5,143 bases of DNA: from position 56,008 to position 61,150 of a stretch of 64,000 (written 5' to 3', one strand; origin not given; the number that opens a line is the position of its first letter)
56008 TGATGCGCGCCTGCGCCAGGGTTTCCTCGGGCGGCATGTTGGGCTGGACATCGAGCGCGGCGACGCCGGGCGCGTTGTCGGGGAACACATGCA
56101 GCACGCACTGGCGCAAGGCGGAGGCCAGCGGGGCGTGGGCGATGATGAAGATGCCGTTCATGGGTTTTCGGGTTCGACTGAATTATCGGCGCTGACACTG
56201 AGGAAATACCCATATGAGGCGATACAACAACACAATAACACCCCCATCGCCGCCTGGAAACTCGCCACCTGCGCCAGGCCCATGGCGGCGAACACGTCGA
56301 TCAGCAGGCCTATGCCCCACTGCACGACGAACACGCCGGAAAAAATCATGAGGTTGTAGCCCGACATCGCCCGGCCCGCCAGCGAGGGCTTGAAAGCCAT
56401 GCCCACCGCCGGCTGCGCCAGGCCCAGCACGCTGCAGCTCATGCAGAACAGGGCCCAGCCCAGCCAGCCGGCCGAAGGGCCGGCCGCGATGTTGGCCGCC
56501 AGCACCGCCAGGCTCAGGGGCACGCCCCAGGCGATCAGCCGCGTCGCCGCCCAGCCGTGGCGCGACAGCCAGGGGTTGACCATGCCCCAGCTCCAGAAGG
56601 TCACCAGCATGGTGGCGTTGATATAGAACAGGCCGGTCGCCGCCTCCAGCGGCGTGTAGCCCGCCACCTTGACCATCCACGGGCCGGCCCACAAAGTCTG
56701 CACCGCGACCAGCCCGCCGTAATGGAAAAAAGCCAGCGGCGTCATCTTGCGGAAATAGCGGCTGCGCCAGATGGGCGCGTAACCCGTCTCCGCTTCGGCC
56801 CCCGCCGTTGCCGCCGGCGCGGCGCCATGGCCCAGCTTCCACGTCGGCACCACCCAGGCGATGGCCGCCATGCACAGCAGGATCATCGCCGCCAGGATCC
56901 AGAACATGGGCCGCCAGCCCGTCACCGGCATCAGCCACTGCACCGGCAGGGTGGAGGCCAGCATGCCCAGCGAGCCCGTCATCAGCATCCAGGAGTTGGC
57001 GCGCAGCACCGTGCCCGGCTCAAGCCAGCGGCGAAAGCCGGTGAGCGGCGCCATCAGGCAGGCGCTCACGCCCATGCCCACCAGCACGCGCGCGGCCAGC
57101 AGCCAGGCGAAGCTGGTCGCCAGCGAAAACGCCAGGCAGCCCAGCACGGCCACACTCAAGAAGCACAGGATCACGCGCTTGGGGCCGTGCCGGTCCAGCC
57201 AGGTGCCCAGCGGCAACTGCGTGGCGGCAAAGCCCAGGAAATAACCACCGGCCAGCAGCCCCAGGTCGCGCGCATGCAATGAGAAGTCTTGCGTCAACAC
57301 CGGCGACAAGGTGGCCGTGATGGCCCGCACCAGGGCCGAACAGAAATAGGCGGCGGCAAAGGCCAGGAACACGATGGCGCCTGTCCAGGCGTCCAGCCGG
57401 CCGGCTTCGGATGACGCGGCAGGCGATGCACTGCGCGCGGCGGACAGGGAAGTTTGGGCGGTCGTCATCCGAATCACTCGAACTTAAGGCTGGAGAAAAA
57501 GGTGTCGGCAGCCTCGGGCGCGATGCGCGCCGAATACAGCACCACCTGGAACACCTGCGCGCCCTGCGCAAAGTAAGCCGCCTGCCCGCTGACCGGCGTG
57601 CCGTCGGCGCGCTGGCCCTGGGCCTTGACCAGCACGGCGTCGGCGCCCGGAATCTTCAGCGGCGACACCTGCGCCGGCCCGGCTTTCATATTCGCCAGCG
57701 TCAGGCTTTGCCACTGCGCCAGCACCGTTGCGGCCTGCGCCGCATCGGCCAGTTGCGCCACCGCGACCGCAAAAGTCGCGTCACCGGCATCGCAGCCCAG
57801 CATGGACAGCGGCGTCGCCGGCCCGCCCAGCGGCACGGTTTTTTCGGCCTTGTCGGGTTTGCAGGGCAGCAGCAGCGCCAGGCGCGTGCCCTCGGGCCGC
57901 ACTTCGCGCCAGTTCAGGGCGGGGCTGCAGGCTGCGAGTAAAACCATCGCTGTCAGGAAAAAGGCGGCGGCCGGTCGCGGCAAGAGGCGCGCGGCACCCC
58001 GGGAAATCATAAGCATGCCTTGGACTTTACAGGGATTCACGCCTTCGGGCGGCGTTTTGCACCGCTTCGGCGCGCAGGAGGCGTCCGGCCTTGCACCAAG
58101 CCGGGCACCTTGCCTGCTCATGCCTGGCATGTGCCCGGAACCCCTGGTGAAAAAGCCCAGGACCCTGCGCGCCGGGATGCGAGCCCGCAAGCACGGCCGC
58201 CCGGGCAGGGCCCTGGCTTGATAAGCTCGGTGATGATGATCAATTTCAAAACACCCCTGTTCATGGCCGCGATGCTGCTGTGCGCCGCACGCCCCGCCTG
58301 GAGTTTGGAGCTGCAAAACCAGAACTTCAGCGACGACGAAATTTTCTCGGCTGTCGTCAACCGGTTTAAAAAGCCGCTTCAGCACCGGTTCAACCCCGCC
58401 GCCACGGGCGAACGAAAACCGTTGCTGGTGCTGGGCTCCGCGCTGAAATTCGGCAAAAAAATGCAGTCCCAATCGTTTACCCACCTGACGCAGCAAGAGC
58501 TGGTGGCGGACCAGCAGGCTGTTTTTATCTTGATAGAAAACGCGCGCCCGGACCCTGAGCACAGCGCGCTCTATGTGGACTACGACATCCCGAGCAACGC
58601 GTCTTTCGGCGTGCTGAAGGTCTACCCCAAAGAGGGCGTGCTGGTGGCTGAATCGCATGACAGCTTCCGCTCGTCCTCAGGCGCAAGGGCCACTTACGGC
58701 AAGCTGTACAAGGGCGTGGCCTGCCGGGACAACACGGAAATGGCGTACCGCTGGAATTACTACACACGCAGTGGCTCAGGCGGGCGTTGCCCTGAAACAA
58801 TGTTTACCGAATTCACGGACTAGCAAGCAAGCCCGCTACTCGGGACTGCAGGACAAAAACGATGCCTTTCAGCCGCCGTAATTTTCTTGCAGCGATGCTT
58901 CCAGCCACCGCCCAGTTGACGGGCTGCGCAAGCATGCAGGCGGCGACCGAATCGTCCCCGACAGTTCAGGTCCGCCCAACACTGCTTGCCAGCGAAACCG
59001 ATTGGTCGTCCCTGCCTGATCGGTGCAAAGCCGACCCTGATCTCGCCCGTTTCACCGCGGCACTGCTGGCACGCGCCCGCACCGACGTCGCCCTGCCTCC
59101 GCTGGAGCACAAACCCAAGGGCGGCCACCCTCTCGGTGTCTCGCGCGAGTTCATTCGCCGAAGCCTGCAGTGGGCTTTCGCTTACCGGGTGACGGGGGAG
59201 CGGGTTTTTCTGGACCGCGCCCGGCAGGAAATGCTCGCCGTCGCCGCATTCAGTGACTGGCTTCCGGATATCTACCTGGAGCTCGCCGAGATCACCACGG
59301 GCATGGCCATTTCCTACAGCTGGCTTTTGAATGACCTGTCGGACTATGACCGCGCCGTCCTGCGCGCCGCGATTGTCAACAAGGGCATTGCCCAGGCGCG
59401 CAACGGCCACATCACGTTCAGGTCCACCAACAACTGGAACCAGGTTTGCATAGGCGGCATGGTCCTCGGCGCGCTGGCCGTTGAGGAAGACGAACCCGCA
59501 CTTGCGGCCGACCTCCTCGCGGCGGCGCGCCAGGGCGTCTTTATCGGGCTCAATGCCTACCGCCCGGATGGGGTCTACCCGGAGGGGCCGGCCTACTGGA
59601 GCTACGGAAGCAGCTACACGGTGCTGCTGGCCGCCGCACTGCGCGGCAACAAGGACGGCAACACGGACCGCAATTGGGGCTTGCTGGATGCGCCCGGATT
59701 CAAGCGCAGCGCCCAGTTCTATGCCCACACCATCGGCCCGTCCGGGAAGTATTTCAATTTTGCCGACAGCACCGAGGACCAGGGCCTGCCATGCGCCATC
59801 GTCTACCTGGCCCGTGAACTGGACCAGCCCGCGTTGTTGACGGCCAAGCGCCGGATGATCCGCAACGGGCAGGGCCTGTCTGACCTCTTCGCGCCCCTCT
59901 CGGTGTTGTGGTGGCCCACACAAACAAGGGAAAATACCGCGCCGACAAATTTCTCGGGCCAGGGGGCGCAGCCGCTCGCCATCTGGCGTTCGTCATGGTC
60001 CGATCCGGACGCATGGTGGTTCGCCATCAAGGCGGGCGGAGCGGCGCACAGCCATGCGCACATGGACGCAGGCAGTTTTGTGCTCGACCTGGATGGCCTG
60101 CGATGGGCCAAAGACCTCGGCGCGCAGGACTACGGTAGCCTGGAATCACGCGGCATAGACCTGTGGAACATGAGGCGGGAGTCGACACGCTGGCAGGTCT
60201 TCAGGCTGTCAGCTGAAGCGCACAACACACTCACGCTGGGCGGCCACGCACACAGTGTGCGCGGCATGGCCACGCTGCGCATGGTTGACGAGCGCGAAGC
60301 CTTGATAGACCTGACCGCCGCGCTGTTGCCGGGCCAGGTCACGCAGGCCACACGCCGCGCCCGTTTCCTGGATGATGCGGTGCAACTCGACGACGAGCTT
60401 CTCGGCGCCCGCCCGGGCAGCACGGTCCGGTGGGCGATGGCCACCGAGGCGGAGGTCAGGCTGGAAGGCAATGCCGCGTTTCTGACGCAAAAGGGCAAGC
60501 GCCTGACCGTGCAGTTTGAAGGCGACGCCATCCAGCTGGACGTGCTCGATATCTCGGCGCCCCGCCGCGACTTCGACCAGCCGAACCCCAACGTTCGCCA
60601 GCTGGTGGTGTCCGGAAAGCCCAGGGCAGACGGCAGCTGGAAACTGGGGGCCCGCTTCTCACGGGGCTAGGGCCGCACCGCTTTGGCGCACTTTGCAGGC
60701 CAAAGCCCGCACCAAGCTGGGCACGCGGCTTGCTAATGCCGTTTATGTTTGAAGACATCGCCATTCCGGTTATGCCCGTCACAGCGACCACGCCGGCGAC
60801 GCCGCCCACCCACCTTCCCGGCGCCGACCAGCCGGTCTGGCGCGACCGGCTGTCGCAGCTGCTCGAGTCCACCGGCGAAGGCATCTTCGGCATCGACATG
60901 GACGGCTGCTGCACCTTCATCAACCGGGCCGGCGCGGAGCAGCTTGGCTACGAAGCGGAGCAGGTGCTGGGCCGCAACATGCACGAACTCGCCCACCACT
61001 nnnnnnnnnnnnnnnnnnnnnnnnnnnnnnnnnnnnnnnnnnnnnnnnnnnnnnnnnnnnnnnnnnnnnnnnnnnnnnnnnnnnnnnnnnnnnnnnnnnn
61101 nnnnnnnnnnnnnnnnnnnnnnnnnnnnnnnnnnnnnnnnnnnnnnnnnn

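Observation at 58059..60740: Same 66-bp promoter architecture appears twice, bracketing a 2.6-kb two-gene unit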

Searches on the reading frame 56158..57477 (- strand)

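Call 6: search_protein_families(library=pfam, proteins=[window:56158-57477:-], max_evalue=0.01)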
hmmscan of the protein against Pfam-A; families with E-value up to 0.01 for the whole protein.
window:56158-57477:- (439 aa): 1 family
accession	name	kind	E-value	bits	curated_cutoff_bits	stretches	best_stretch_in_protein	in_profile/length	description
PF07690.21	MFS_1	-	6.7e-31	107.9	33.4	1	41-384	2-345/347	Major Facilitator Superfamily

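Call 7: search_protein_families(library=ncbifam, proteins=[window:56158-57477:-], max_evalue=0.01)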
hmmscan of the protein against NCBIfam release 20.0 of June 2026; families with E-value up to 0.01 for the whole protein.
window:56158-57477:- (439 aa): 14 families
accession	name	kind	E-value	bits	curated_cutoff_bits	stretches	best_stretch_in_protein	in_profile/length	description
TIGR00880.1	2_A_01_02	superfamily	3.6e-14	53.1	131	1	79-211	3-139/141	multidrug resistance protein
NF008654.0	PRK11652.1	equivalog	1.6e-11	43.7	479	1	60-209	34-183/397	multidrug efflux MFS transporter EmrD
TIGR00710.1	efflux_Bcr_CflA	subfamily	3.3e-11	43.2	200.9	1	59-419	29-384/385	Bcr/CflA family efflux MFS transporter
TIGR00895.1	2A0115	subfamily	7.4e-10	38.3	418.55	1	36-210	19-192/398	aromatic acid/H+ symport family MFS transporter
TIGR00893.1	2A0114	subfamily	2.8e-09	36.4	395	1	51-208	10-166/399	D-galactonate transporter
NF052357.1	GlucTporGlcPStph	equivalog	4.3e-06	25.8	750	1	61-223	33-197/445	glucose transporter GlcP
NF011571.1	PRK14995.1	subfamily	1e-05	24.5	701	1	52-213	23-185/493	SmvA family efflux MFS transporter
TIGR00881.1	2A0104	subfamily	1.3e-05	24.4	407.75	1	43-208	3-168/379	phosphoglycerate transporter protein PgtP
NF008270.1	PRK11043.1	equivalog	0.00012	21.4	430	1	62-293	32-253/382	purine nucleoside transporter PunC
NF008314.0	PRK11102.1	equivalog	0.00018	20.9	303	1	59-428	34-390/396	Bcr/CflA family multidrug efflux MFS transporter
NF053813.1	MFS_TcaB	equivalog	0.00036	19.4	475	1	59-207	30-178/396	putative multidrug effflux MFS transporter TcaB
NF052222.1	UridTportUriT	equivalog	0.00065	18.8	600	1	38-211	13-186/463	uridine transporter UriT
NF040895.2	MFS_effux_SdrM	equivalog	0.0011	18.2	550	1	36-139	7-109/441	multidrug efflux MFS transporter SdrM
NF008586.0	PRK11551.1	equivalog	0.0011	18.1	410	1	56-218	36-198/406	3-(3-hydroxy-phenyl)propionate transporter MhpT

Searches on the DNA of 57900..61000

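Call 36: search_rna_families(source=window, start=57900, end=61000, threshold=evalue, max_evalue=1)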
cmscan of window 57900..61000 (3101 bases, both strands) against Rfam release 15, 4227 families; matches with E-value up to 1: 1.
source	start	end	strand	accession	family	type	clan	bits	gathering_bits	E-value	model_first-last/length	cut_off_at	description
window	59758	59791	-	RF02448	SpR20_sRNA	Gene; sRNA;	-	19.1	45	0.75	1-45/45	no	Streptococcus sRNA SpR20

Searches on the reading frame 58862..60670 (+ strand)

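Call 6: search_protein_families(library=pfam, proteins=[window:58862-60670:+], max_evalue=0.01)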
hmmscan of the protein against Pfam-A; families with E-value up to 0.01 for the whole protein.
window:58862-60670:+ (602 aa): 1 family
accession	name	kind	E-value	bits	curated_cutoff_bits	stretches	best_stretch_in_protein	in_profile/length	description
PF07940.18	Hepar_II_III_C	-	6.9e-15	55.6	24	1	377-588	19-228/237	Heparinase II/III-like, C-terminal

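Call 7: search_protein_families(library=ncbifam, proteins=[window:58862-60670:+], max_evalue=0.01)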
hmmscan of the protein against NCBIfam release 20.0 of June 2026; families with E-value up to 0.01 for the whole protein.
window:58862-60670:+ (602 aa): 1 family
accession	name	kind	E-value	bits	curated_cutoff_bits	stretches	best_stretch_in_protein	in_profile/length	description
NF042990.1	olalg_lyase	equivalog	0.00023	19.5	1400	0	19-129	9-121/727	oligoalginate lyase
